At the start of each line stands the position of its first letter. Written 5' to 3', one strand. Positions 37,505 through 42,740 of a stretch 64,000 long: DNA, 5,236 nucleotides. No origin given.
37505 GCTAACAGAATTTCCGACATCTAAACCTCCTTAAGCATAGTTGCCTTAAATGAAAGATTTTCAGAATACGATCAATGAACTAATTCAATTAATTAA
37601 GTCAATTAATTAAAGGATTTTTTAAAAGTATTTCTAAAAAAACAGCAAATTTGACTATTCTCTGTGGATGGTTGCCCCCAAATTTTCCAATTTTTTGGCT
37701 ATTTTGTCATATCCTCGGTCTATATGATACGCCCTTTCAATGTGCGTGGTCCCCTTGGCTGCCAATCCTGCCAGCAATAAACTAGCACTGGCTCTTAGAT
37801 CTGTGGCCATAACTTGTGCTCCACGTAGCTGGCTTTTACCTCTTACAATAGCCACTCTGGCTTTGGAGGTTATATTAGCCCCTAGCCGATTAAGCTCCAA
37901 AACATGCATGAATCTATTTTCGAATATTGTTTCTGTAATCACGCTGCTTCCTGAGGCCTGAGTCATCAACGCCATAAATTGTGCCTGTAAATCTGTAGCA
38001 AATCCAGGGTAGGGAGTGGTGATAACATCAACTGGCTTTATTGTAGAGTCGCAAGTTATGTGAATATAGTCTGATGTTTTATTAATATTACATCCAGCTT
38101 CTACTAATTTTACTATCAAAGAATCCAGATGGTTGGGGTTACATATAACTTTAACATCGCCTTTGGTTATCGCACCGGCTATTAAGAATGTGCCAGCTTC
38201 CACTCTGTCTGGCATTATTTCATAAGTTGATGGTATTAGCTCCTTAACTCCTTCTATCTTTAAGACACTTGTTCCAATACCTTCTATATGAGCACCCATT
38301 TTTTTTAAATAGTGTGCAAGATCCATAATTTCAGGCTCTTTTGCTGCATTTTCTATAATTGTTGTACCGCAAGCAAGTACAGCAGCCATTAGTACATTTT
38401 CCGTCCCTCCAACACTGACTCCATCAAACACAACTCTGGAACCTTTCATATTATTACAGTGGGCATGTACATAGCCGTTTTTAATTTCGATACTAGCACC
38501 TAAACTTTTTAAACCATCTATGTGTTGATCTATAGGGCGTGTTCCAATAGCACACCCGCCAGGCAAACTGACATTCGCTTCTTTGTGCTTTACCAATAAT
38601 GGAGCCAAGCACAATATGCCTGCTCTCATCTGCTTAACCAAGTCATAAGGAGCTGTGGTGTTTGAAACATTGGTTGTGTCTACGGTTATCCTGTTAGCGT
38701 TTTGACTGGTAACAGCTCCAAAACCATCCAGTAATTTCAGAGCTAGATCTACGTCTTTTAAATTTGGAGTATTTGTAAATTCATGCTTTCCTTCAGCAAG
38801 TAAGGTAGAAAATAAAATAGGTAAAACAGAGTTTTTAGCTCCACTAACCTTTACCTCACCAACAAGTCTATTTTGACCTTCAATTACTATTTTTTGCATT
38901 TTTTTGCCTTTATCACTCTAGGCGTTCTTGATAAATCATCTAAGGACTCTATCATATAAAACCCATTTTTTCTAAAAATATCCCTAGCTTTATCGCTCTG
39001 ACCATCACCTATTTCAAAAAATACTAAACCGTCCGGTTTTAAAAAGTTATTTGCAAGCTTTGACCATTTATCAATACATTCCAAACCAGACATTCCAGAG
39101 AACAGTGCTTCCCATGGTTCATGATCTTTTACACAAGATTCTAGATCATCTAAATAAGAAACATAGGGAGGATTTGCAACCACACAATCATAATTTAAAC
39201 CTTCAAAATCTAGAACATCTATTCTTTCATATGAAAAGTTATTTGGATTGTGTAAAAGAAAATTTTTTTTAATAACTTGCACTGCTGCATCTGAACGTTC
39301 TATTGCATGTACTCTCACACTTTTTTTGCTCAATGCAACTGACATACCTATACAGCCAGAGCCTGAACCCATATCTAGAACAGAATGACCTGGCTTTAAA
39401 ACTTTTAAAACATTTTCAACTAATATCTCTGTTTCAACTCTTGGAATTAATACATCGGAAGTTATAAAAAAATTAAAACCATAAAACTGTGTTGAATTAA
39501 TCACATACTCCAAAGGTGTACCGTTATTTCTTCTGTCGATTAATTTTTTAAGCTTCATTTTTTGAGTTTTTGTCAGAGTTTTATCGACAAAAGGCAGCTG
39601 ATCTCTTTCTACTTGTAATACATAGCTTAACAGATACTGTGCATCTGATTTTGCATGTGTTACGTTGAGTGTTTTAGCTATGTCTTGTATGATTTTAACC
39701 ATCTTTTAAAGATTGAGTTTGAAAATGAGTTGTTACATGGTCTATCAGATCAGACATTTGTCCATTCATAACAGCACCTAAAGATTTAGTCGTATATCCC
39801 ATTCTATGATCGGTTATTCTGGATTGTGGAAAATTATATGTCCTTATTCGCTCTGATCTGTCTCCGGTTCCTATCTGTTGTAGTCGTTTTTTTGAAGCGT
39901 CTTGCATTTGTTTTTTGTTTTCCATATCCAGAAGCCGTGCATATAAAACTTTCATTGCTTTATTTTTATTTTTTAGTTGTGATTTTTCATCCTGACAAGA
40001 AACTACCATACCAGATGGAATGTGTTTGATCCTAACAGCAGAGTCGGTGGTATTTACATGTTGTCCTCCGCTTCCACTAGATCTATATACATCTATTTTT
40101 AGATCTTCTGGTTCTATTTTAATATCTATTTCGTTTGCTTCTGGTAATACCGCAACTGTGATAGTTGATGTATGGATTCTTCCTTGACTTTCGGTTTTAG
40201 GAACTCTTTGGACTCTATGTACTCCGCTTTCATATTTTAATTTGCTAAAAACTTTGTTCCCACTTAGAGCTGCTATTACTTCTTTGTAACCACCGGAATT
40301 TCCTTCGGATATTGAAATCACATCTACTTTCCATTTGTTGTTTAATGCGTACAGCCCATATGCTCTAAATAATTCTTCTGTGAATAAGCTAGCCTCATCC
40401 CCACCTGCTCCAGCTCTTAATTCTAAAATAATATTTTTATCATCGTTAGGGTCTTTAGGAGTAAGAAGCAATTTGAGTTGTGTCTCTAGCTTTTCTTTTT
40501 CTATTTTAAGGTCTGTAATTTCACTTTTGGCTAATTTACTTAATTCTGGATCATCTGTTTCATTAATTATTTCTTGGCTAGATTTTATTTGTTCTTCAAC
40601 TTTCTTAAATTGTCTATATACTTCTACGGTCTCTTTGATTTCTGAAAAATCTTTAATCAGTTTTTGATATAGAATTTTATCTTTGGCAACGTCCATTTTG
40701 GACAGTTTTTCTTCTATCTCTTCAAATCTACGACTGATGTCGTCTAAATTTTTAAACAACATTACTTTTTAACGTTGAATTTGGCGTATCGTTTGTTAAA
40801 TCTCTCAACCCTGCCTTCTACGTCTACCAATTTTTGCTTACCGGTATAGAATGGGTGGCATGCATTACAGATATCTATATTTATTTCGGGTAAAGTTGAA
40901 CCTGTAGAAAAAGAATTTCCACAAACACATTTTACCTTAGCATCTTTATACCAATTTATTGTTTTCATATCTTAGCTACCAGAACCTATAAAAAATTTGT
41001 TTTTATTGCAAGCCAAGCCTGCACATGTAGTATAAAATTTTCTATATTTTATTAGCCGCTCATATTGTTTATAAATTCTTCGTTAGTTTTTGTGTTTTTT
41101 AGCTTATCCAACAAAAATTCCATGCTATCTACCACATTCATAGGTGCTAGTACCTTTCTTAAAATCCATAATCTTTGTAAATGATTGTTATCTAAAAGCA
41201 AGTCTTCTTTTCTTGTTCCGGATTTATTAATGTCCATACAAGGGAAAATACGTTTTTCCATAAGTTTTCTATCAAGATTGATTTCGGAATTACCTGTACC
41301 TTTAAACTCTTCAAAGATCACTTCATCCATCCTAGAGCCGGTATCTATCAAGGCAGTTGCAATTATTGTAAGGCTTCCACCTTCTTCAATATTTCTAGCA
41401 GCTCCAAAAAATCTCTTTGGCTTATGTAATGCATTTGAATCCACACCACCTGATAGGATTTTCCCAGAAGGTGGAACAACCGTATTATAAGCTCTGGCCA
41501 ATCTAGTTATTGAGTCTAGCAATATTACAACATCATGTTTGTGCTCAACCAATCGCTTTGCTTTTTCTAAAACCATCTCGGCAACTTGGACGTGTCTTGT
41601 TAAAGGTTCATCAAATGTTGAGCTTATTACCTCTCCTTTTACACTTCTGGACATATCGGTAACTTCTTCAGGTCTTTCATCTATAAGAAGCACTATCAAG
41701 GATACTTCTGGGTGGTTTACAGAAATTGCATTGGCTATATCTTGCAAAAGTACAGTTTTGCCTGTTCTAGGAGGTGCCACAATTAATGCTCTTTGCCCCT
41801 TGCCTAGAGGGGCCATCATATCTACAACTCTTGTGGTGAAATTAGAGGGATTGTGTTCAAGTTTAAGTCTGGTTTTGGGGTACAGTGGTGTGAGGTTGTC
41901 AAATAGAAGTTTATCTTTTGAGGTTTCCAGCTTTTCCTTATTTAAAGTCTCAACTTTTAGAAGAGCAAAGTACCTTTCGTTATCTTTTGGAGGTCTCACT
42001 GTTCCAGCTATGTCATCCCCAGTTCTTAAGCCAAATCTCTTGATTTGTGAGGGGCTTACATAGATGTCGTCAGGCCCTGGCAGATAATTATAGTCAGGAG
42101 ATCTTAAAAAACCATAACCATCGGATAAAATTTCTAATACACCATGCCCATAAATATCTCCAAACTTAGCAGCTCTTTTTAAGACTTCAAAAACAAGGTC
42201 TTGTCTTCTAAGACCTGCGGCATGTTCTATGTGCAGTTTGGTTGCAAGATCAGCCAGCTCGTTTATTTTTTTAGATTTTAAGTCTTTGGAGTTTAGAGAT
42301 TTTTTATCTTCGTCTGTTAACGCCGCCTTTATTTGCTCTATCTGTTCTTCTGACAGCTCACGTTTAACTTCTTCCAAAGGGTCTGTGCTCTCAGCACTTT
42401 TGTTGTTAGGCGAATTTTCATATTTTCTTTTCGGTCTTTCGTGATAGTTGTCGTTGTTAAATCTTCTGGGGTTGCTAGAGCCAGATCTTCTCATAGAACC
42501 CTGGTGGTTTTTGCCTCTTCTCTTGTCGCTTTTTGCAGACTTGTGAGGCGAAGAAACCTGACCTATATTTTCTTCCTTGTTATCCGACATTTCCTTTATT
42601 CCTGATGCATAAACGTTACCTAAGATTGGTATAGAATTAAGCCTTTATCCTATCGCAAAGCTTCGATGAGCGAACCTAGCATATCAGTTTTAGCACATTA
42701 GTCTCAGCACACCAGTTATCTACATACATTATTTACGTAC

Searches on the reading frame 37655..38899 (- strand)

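Call 26: search_protein_families(library=ncbifam, proteins=[window:37655-38899:-])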
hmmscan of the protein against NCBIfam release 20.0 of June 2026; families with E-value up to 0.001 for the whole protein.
window:37655-38899:- (414 aa): 6 families
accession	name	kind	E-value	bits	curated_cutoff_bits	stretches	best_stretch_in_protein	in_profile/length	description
NF006873.0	PRK09369.1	subfamily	6.8e-170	565.2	297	1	1-413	1-416/419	UDP-N-acetylglucosamine 1-carboxyvinyltransferase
TIGR01072.1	murA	equivalog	1.7e-165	550.8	392.7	1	1-413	1-416/416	UDP-N-acetylglucosamine 1-carboxyvinyltransferase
NF009470.0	PRK12830.1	equivalog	1e-143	479.1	552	1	1-413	1-414/417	UDP-N-acetylglucosamine 1-carboxyvinyltransferase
TIGR01356.1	aroA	equivalog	3.2e-26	92.1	287.25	1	14-409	1-414/415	3-phosphoshikimate 1-carboxyvinyltransferase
NF011381.1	PRK14806.1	equivalog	3.8e-10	38.6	902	1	4-412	304-731/733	bifunctional prephenate dehydrogenase/3-phosphoshikimate 1-carboxyvinyltransferase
NF008816.0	PRK11860.1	equivalog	5e-06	24.9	943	1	12-304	15-325/662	bifunctional 3-phosphoshikimate 1-carboxyvinyltransferase/cytidylate kinase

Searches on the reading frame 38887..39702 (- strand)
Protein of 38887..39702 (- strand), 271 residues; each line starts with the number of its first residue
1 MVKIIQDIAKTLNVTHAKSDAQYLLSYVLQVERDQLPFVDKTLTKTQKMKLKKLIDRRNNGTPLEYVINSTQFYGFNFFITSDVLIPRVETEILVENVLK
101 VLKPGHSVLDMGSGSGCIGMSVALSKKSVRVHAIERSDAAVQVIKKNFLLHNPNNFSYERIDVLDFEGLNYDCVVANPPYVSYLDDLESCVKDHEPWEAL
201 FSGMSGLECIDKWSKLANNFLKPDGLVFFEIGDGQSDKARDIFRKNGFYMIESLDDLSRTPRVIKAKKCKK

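Call 26: search_protein_families(library=ncbifam, proteins=[window:38887-39702:-])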
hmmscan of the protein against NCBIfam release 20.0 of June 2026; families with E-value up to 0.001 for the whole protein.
window:38887-39702:- (271 aa): 22 families
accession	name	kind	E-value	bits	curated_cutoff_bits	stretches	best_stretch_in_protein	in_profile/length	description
TIGR03534.1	RF_mod_PrmC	equivalog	1.9e-66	224.1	199.1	1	20-264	1-252/253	peptide chain release factor N(5)-glutamine methyltransferase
TIGR00536.1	hemK_fam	subfamily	1.2e-57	195.2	115.5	1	15-267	21-281/286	HemK family protein methyltransferase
TIGR03533.1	L3_gln_methyl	equivalog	5.1e-36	124.5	229.7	1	15-236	27-256/284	50S ribosomal protein L3 N(5)-glutamine methyltransferase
NF002421.0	PRK01544.1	equivalog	9.3e-33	113.7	567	2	107-266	141-304/524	bifunctional peptide chain release factor N(5)-glutamine methyltransferase PrmC/tRNA (guanosine(46)-N7)-methyltransferase TrmB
TIGR03704.1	PrmC_rel_meth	equivalog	9.2e-29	100.6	248.8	1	47-250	26-235/251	putative protein N(5)-glutamine methyltransferase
NF011529.0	PRK14968.1-3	equivalog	2.6e-19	69.4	162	1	73-250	5-176/198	putative methyltransferase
TIGR00537.1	hemK_rel_arch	hypoth_equivalog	4.4e-12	46.1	87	1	90-229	6-138/179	HemK2/MTQ2 family protein methyltransferase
NF011530.0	PRK14968.1-4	equivalog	2.6e-11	43.2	243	1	83-249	18-176/202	putative methyltransferase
NF011528.0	PRK14968.1-2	equivalog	1e-10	41.5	171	1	72-183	8-120/205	putative methyltransferase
NF011527.0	PRK14968.1-1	equivalog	9e-09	35.3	242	1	83-231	13-151/192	putative methyltransferase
TIGR02469.1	CbiT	equivalog_domain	1.4e-08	35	78.3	1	102-150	17-65/124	precorrin-6Y C5,15-methyltransferase (decarboxylating) subunit CbiT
NF006138.0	PRK08287.1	equivalog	7.7e-08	32.4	210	1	102-149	29-76/189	decarboxylating cobalt-precorrin-6B (C(15))-methyltransferase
NF047853.1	tRm6a37MtseTrmN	equivalog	8.9e-08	32.1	350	1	77-182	16-126/244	tRNA(1)(Val) (adenine(37)-N(6))-methyltransferase TrmN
NF001785.0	PRK00517.2-2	equivalog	4.6e-07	29.3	188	1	91-206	132-245/282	50S ribosomal protein L11 methyltransferase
NF001786.0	PRK00517.2-4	equivalog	1.3e-06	27.8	327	1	91-177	130-213/277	50S ribosomal protein L11 methyltransferase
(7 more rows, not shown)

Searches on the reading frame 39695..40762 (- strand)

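Call 26: search_protein_families(library=ncbifam, proteins=[window:39695-40762:-])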
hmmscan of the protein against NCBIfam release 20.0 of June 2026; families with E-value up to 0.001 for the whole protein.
window:39695-40762:- (355 aa): 5 families
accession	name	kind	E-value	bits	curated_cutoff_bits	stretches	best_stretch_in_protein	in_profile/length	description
TIGR00019.1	prfA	equivalog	5.9e-153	509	423.25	1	2-353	6-356/361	peptide chain release factor 1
NF001859.2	PRK00591.1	equivalog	4.2e-152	506.2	400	1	6-352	1-347/347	peptide chain release factor 1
TIGR00020.2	prfB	exception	7.7e-85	285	370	1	6-342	17-350/353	peptide chain release factor 2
TIGR03072.1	release_prfH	equivalog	2e-27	96.1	166.65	1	111-296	1-183/200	peptide chain release factor H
NF006718.0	PRK09256.1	equivalog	3.6e-10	39.7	100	1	213-246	9-42/140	alternative ribosome rescue aminoacyl-tRNA hydrolase ArfB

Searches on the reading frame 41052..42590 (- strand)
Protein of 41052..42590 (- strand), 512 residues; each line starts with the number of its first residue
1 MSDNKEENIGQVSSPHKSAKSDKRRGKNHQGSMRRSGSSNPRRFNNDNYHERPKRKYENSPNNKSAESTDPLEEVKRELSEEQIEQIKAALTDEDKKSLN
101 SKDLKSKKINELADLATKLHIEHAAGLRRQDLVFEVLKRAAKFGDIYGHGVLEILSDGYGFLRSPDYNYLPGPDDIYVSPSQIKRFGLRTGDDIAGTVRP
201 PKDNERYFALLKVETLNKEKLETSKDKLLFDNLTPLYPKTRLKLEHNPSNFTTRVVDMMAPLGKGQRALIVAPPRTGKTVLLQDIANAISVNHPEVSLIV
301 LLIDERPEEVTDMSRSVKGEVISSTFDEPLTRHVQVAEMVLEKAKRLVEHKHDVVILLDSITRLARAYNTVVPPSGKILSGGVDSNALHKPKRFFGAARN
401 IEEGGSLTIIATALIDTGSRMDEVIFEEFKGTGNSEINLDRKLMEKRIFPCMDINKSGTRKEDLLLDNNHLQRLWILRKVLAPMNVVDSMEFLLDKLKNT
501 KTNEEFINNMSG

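Call 26: search_protein_families(library=ncbifam, proteins=[window:41052-42590:-])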
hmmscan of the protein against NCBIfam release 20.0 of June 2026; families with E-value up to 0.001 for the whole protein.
window:41052-42590:- (512 aa): 28 families (the best 25 are shown)
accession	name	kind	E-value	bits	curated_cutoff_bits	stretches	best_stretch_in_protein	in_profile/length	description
NF006886.1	PRK09376.1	equivalog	3.8e-212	704.4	315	1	100-510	2-413/413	transcription termination factor Rho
TIGR00767.1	rho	equivalog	3.7e-211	701.4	509.45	1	101-511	3-414/415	transcription termination factor Rho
NF041509.1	paralog_Rho2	exception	9.4e-140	465.9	628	1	150-509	3-359/360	transcription termination factor Rho, short form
TIGR02546.1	III_secr_ATP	equivalog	1.9e-23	82.9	604.75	1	240-485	122-368/423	type III secretion system ATPase SctN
TIGR01026.1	fliI_yscN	subfamily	6.1e-23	81.2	379.5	1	220-485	122-385/440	FliI/YscN family ATPase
TIGR03496.1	FliI_clade1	equivalog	1.6e-22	79.9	619.1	1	235-485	108-361/414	flagellar protein export ATPase FliI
TIGR03498.1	FliI_clade3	equivalog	8.5e-21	74.1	587.45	1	237-485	113-364/418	flagellar protein export ATPase FliI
TIGR03497.1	FliI_clade2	equivalog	3.6e-19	69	629.8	1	215-484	89-358/413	flagellar protein export ATPase FliI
NF006012.0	PRK08149.1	equivalog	1.5e-17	63.6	594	1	218-485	109-376/431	type III secretion system ATPase SctN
NF005391.0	PRK06936.1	equivalog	2.4e-17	62.9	657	1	243-487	140-386/439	type III secretion system ATPase SctN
NF005765.0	PRK07594.1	equivalog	2.5e-16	59.4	715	1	251-486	141-378/433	EscN/YscN/HrcN family type III secretion system ATPase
NF005295.0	PRK06820.1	equivalog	2.9e-15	56.2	690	1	238-487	137-387/440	EscN/YscN/HrcN family type III secretion system ATPase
NF006575.0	PRK09099.1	subfamily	3.5e-15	55.7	706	1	246-489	146-391/443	type III secretion system ATPase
NF005535.1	PRK07196.1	equivalog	1.5e-13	50.6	715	1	231-482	124-377/434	flagellar protein export ATPase FliI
NF006290.1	PRK08472.1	equivalog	1.8e-12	46.9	644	1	253-482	145-376/433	flagellar protein export ATPase FliI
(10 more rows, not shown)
